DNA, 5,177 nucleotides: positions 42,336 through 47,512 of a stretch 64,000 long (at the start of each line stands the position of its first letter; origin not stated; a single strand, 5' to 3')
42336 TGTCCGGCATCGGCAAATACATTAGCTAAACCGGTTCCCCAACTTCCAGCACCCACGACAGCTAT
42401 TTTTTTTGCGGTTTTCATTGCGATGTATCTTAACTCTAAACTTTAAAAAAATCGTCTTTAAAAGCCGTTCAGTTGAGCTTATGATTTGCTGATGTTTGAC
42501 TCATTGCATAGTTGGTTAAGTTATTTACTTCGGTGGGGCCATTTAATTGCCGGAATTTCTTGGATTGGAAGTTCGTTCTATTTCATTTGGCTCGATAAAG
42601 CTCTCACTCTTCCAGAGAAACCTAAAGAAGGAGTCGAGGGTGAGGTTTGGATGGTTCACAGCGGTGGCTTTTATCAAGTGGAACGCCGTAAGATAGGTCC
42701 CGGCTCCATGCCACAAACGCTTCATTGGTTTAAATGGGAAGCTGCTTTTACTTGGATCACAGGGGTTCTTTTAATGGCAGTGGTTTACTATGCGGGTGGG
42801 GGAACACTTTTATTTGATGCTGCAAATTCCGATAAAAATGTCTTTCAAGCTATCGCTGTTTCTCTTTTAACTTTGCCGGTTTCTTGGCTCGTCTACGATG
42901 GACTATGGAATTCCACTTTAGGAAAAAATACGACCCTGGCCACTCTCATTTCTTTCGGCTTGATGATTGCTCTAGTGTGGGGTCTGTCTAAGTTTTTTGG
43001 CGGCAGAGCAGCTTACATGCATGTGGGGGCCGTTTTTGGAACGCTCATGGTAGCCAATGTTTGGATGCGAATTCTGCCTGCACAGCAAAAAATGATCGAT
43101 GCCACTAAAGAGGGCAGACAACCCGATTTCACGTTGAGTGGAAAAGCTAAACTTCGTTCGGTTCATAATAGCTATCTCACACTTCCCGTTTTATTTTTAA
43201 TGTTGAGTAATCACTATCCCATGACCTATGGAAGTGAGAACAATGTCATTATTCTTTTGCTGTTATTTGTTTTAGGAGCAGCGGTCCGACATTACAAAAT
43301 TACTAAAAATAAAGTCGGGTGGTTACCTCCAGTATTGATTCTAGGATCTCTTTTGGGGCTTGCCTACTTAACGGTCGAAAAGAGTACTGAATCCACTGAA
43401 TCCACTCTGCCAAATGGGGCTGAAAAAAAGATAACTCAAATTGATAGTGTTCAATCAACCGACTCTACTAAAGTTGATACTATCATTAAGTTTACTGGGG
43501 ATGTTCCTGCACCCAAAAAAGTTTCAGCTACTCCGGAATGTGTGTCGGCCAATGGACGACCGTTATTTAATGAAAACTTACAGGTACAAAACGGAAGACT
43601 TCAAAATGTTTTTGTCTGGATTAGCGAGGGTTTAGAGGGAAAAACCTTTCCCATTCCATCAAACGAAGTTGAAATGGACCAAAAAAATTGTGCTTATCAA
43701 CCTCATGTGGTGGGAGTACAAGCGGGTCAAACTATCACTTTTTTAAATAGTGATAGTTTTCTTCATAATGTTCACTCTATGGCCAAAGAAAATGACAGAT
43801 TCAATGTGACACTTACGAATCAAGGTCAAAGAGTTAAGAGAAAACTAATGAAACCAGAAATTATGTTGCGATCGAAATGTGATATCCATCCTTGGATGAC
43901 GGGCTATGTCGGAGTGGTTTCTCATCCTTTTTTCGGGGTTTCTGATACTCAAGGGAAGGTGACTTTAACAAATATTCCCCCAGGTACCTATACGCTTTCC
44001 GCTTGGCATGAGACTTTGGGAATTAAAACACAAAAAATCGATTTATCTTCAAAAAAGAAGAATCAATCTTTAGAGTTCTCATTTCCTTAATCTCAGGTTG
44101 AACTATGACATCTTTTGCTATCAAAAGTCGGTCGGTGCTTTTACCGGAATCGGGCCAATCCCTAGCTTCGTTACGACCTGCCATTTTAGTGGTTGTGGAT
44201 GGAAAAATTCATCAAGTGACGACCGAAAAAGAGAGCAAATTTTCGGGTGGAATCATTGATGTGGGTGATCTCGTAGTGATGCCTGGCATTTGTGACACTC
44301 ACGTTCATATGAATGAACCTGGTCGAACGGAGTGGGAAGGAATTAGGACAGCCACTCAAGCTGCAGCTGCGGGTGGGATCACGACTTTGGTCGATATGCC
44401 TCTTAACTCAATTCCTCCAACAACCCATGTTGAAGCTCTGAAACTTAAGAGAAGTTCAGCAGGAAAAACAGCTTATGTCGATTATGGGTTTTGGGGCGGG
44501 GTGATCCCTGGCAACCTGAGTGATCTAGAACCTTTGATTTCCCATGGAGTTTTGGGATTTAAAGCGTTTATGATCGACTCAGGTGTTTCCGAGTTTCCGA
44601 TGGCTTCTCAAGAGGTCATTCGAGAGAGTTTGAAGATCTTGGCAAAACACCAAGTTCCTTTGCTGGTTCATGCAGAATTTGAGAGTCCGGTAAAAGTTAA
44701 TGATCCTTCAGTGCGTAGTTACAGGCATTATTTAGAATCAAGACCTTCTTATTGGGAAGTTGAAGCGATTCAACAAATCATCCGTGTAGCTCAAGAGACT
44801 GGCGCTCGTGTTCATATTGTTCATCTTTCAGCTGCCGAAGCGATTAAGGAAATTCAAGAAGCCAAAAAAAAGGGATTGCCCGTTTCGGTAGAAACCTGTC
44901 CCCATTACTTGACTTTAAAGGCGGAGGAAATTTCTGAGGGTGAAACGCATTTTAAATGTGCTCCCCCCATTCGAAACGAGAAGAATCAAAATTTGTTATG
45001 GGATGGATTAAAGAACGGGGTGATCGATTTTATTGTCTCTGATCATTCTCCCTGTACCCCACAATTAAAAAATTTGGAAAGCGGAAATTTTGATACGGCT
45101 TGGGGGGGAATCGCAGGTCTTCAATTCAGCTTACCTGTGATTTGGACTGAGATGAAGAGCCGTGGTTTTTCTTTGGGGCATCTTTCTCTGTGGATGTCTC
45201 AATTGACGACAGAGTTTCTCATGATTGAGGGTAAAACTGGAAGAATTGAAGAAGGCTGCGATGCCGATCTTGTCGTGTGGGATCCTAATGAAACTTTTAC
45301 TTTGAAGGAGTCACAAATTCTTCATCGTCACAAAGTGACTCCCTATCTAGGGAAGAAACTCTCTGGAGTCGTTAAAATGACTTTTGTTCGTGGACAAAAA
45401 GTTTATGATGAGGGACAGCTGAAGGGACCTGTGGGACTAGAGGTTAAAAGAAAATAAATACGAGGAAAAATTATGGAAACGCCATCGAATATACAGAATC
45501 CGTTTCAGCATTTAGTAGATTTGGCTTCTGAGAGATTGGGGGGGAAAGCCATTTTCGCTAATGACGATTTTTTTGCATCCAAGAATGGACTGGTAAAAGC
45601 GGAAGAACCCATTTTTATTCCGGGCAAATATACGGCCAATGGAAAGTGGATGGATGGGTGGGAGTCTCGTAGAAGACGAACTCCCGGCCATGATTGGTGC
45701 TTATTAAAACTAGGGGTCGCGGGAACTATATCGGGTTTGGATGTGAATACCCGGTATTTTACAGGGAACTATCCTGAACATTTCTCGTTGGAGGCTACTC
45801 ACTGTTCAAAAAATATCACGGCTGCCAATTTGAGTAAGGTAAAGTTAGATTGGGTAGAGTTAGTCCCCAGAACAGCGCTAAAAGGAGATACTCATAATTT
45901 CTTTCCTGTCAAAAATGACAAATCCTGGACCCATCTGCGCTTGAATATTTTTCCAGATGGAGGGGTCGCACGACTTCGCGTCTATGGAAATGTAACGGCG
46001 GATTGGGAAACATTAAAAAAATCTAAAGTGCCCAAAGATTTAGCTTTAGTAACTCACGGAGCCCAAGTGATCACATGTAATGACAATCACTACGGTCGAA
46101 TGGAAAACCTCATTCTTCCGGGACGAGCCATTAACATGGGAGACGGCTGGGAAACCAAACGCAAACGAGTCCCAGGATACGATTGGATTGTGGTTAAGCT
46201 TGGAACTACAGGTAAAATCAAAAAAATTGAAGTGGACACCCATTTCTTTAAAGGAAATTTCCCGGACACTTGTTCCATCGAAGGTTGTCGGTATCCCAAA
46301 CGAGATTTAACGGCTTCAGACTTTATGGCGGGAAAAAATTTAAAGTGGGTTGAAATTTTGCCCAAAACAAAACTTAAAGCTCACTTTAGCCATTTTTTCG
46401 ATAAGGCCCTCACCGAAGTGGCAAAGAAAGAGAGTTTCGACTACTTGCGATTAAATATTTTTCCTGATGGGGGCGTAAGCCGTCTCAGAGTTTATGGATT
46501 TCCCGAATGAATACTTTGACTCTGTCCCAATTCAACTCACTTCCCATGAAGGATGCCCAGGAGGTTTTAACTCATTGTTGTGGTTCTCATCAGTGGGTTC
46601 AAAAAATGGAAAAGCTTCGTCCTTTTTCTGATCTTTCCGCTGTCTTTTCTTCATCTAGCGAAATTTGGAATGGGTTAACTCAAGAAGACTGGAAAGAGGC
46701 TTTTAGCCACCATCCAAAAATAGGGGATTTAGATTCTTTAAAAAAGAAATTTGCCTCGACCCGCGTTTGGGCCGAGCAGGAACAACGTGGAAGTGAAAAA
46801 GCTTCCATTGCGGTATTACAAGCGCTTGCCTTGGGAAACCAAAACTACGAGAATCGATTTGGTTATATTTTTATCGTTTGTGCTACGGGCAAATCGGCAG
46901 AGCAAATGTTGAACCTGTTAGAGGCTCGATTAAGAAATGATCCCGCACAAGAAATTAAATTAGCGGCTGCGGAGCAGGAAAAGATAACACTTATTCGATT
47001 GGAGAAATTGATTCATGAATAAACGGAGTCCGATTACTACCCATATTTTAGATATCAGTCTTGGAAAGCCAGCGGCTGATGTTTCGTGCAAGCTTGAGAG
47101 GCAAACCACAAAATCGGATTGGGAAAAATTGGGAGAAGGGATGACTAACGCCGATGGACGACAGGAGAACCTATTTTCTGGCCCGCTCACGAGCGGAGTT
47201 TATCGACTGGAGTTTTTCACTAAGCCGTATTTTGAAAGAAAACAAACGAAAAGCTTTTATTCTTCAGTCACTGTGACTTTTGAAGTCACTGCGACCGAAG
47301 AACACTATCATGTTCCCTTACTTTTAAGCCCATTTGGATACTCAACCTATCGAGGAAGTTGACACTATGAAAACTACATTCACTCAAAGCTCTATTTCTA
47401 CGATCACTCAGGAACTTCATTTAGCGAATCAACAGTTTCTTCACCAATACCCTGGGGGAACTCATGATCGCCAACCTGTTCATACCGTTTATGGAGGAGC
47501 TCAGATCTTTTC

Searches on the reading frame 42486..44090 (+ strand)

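Call 9: search_protein_families(library=pfam, proteins=[window:42486-44090:+])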
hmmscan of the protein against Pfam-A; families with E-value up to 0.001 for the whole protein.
window:42486-44090:+ (534 aa): 3 families
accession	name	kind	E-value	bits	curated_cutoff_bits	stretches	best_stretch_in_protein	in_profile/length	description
PF06181.16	Urate_ox_N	-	4.8e-105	351.7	26.9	1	7-281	3-277/295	Urate oxidase N-terminal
PF00127.26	Copper-bind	-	0.0002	22.1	21.2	1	394-475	4-96/99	Copper binding proteins, plastocyanin/azurin family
PF14686.12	fn3_3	-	0.00025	21.2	24.4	1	487-525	32-72/75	Polysaccharide lyase family 4, domain II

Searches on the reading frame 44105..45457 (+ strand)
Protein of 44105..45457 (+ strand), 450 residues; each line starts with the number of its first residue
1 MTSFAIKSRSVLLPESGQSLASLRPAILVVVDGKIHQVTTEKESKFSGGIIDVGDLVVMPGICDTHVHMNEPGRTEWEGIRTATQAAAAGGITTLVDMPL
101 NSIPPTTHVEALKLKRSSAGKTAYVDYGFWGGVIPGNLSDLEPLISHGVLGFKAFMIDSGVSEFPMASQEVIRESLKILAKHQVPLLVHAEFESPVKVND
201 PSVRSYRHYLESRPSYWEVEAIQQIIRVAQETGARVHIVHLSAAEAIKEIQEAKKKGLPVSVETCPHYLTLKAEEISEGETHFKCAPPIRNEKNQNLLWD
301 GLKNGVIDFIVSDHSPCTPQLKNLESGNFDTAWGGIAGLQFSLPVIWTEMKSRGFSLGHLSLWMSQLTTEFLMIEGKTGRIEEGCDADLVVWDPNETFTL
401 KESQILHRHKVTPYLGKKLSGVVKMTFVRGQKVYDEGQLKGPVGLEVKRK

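Call 9: search_protein_families(library=pfam, proteins=[window:44105-45457:+])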
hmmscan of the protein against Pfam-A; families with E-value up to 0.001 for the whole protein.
window:44105-45457:+ (450 aa): 2 families
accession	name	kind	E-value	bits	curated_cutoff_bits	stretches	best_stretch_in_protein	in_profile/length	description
PF01979.26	Amidohydro_1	-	3.1e-29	102.7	25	1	57-433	1-345/345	Amidohydrolase family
PF07969.17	Amidohydro_3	-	5.7e-13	49.6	29.7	1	368-434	420-472/472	Amidohydrolase family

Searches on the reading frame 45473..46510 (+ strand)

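Call 9: search_protein_families(library=pfam, proteins=[window:45473-46510:+])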
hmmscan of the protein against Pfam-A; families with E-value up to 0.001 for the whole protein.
window:45473-46510:+ (345 aa): 1 family
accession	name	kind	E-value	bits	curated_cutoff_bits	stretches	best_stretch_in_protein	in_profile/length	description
PF03561.21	Allantoicase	-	6.6e-104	344.7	27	2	23-174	1-154/155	Allantoicase repeat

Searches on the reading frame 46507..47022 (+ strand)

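Call 9: search_protein_families(library=pfam, proteins=[window:46507-47022:+])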
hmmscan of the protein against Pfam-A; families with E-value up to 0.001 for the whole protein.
window:46507-47022:+ (171 aa): 1 family
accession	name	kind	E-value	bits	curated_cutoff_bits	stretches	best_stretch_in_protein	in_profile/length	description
PF09349.15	OHCU_decarbox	-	1.3e-40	140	24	1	10-166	1-155/155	OHCU decarboxylase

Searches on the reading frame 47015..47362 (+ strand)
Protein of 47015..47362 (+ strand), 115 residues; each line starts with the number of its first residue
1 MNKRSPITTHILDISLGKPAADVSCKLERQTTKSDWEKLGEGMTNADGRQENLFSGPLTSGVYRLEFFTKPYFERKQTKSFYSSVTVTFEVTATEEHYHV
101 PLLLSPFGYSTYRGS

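Call 9: search_protein_families(library=pfam, proteins=[window:47015-47362:+])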
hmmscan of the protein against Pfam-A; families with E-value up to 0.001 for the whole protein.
window:47015-47362:+ (115 aa): 1 family
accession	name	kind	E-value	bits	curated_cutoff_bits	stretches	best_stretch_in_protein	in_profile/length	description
PF00576.27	Transthyretin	-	1.7e-39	135.2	25.3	1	7-114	1-109/109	HIUase/Transthyretin family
